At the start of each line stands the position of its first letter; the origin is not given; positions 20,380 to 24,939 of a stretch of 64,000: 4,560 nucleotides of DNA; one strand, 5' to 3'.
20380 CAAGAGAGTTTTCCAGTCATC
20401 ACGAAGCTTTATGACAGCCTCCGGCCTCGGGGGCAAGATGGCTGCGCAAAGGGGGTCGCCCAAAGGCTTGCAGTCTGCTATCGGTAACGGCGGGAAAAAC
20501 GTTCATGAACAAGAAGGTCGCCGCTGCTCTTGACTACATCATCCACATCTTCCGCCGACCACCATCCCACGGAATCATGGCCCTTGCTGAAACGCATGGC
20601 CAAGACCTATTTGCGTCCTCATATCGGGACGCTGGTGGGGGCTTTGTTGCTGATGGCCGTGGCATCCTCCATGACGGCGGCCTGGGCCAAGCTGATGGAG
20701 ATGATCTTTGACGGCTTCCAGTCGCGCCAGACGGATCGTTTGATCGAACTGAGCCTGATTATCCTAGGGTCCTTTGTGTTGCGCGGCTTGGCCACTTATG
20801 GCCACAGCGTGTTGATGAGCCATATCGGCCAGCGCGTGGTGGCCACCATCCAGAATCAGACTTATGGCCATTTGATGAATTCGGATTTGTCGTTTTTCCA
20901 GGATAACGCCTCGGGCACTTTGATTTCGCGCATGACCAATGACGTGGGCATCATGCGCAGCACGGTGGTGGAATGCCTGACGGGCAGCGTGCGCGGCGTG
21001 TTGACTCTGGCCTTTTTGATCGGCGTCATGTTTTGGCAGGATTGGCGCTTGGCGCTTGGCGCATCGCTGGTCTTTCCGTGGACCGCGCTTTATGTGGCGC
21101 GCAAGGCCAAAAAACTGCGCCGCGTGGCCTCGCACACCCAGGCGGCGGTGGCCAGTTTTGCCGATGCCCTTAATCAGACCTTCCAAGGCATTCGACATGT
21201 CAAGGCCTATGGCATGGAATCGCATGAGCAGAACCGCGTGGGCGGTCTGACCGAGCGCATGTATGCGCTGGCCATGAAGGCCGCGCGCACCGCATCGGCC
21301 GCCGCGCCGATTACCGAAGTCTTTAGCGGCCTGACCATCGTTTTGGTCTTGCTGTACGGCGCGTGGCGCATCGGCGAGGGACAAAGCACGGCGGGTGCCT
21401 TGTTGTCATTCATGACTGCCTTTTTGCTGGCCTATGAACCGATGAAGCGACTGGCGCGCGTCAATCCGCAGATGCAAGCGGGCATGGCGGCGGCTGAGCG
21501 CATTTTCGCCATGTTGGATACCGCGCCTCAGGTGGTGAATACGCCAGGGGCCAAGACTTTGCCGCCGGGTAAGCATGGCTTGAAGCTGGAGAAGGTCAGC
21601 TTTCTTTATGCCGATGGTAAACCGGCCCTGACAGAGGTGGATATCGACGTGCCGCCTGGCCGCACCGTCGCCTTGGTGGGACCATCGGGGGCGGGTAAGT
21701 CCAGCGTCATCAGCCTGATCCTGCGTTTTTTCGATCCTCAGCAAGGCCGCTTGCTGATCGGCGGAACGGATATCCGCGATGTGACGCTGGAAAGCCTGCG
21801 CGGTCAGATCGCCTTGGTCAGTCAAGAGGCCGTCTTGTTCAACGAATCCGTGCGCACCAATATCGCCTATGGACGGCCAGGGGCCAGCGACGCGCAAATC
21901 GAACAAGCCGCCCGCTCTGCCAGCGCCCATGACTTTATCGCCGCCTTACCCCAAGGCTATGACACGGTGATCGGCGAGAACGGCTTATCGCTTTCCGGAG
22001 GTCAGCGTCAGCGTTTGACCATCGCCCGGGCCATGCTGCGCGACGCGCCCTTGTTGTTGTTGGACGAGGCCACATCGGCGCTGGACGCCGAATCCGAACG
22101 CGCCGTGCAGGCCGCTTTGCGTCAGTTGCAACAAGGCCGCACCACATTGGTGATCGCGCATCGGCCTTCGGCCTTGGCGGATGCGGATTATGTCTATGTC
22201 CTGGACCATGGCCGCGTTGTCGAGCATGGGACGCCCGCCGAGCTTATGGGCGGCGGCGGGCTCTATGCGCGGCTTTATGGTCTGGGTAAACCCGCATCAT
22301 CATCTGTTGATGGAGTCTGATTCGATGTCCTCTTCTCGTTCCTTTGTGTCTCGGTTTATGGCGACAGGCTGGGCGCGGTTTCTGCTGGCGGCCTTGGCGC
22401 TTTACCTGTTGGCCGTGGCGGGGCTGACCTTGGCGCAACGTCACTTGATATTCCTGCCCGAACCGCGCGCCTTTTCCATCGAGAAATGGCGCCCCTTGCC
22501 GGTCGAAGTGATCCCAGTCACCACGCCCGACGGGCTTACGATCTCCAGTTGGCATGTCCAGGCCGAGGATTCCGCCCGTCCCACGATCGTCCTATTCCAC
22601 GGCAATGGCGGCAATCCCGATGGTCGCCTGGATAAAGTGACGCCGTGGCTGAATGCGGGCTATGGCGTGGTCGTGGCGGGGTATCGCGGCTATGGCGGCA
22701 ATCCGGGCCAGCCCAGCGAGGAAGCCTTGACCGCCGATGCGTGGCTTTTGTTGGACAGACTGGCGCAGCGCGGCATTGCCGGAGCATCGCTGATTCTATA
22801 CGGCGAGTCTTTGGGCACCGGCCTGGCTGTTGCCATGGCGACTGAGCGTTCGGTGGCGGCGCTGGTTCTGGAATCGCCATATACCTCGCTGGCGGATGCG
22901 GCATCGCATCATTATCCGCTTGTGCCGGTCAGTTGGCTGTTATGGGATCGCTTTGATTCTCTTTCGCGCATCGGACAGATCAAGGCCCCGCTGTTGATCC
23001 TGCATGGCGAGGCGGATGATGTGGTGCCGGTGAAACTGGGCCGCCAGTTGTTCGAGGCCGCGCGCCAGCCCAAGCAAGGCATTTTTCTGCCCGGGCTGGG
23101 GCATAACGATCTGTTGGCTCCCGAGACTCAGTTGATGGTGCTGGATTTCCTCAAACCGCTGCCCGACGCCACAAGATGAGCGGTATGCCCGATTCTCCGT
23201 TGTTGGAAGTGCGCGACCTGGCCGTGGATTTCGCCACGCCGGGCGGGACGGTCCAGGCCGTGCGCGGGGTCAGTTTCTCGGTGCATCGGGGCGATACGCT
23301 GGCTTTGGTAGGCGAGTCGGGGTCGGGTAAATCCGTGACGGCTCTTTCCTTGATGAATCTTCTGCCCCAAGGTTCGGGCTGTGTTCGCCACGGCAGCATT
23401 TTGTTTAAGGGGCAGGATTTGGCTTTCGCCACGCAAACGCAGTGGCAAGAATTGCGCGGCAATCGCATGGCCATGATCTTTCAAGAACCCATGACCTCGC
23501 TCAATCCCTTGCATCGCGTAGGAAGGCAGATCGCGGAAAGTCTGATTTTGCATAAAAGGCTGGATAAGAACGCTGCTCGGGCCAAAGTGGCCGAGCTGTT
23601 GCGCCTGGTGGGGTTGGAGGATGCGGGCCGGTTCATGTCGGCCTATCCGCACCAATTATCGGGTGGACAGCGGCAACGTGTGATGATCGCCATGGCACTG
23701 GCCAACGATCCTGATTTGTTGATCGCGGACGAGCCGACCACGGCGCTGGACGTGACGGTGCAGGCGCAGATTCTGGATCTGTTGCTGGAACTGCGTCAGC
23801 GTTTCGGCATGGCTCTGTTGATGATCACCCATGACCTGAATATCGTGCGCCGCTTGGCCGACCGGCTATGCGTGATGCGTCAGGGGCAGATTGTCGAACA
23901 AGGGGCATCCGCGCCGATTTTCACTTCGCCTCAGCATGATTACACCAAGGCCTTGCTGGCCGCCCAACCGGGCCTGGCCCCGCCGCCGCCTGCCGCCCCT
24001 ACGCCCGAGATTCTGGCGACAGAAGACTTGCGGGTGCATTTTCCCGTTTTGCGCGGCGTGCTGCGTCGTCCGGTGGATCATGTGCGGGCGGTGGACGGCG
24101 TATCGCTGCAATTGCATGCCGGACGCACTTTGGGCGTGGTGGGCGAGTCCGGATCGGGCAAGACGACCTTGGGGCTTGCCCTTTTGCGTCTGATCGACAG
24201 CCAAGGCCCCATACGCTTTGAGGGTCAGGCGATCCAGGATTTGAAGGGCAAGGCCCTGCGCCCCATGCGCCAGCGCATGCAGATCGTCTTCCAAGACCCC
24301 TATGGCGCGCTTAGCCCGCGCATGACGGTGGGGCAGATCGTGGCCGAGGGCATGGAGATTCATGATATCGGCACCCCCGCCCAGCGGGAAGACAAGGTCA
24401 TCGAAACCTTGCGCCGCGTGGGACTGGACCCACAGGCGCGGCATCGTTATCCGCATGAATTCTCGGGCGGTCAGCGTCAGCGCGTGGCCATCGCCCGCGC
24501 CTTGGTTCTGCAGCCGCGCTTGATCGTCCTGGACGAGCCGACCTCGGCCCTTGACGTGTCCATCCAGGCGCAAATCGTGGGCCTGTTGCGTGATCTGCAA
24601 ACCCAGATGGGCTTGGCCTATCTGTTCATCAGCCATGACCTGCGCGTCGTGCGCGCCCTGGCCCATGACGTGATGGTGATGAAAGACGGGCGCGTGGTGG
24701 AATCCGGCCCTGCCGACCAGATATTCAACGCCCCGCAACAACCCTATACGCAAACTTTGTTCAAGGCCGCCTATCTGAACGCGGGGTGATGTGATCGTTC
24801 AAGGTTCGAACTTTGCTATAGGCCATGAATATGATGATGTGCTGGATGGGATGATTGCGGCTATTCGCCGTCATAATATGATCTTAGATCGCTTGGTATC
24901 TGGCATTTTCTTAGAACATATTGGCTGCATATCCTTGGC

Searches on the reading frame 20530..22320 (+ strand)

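Call 87: search_protein_families(library=pfam, proteins=[window:20530-22320:+], max_evalue=0.001)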
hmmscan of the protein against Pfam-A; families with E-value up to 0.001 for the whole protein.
window:20530-22320:+ (596 aa): 4 families
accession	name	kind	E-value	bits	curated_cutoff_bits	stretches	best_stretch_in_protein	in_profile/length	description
PF00664.28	ABC_membrane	-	3.6e-45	155.2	28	1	38-300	4-269/274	ABC transporter transmembrane region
PF00005.33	ABC_tran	-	3.6e-33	115.5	25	1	367-516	1-137/137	ABC transporter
PF02463.25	SMC_N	-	8e-11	42.2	40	1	378-557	25-210/220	RecF/RecN/SMC N terminal domain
PF13191.12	AAA_16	-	0.00012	23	32.6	1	378-542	25-167/167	AAA ATPase domain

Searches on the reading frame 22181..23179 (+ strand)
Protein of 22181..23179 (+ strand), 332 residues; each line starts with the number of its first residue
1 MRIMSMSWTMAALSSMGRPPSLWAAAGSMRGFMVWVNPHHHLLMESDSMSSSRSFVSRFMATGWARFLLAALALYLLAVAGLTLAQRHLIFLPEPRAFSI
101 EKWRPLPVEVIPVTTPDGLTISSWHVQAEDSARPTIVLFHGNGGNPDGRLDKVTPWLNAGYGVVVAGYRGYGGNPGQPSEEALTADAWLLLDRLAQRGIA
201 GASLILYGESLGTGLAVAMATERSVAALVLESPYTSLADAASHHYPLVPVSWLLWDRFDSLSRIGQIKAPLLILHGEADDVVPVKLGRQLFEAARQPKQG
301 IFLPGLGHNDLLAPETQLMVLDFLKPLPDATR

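Call 87: search_protein_families(library=pfam, proteins=[window:22181-23179:+], max_evalue=0.001)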
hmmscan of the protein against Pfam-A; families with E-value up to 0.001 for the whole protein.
window:22181-23179:+ (332 aa): 5 families
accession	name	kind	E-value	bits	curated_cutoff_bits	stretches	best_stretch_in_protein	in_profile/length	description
PF12146.15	Hydrolase_4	-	2.8e-16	60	27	2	131-240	2-116/239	Serine aminopeptidase, S33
PF00561.26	Abhydrolase_1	-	5.4e-10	39.8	25.8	1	134-237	1-103/245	alpha/beta hydrolase fold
PF02129.25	Peptidase_S15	-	1e-05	25.8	23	0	142-240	46-135/262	X-Pro dipeptidyl-peptidase (S15 family)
PF00326.27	Peptidase_S9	-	9.6e-05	22.4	22.6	0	156-297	9-173/213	Prolyl oligopeptidase family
PF20434.5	BD-FAE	-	0.00044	20.2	26.8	0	264-292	185-213/215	BD-FAE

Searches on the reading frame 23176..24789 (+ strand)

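Call 87: search_protein_families(library=pfam, proteins=[window:23176-24789:+], max_evalue=0.001)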
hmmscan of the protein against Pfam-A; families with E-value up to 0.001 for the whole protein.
window:23176-24789:+ (537 aa): 9 families
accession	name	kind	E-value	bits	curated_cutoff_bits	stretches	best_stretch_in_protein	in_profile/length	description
PF00005.33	ABC_tran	-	4.1e-63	212.5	25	2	307-457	2-137/137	ABC transporter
PF02463.25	SMC_N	-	3.4e-13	50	40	2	42-232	27-209/220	RecF/RecN/SMC N terminal domain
PF13304.12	AAA_21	-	9.1e-13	49.4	27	1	422-489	231-300/304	AAA domain, putative AbiEii toxin, Type IV TA system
PF08352.17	oligo_HPY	-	3.9e-11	43.6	27.1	2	508-531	1-24/65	Oligopeptide/dipeptide transporter, C-terminal region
PF13191.12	AAA_16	-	4.4e-08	34.2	32.6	0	316-476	24-161/167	AAA ATPase domain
PF13401.12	AAA_22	-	4.5e-07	30.7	27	0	41-94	7-33/130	AAA domain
PF13555.12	AAA_29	-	1.5e-06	28.3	27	0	307-348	13-54/61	P-loop containing region of AAA domain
PF20720.3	nSTAND3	-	0.00012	22.3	27.2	0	314-382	15-81/155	Novel STAND NTPase 3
PF01078.27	Mg_chelatase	-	0.00064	19.6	20.3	0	23-65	6-48/207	Magnesium chelatase, subunit ChlI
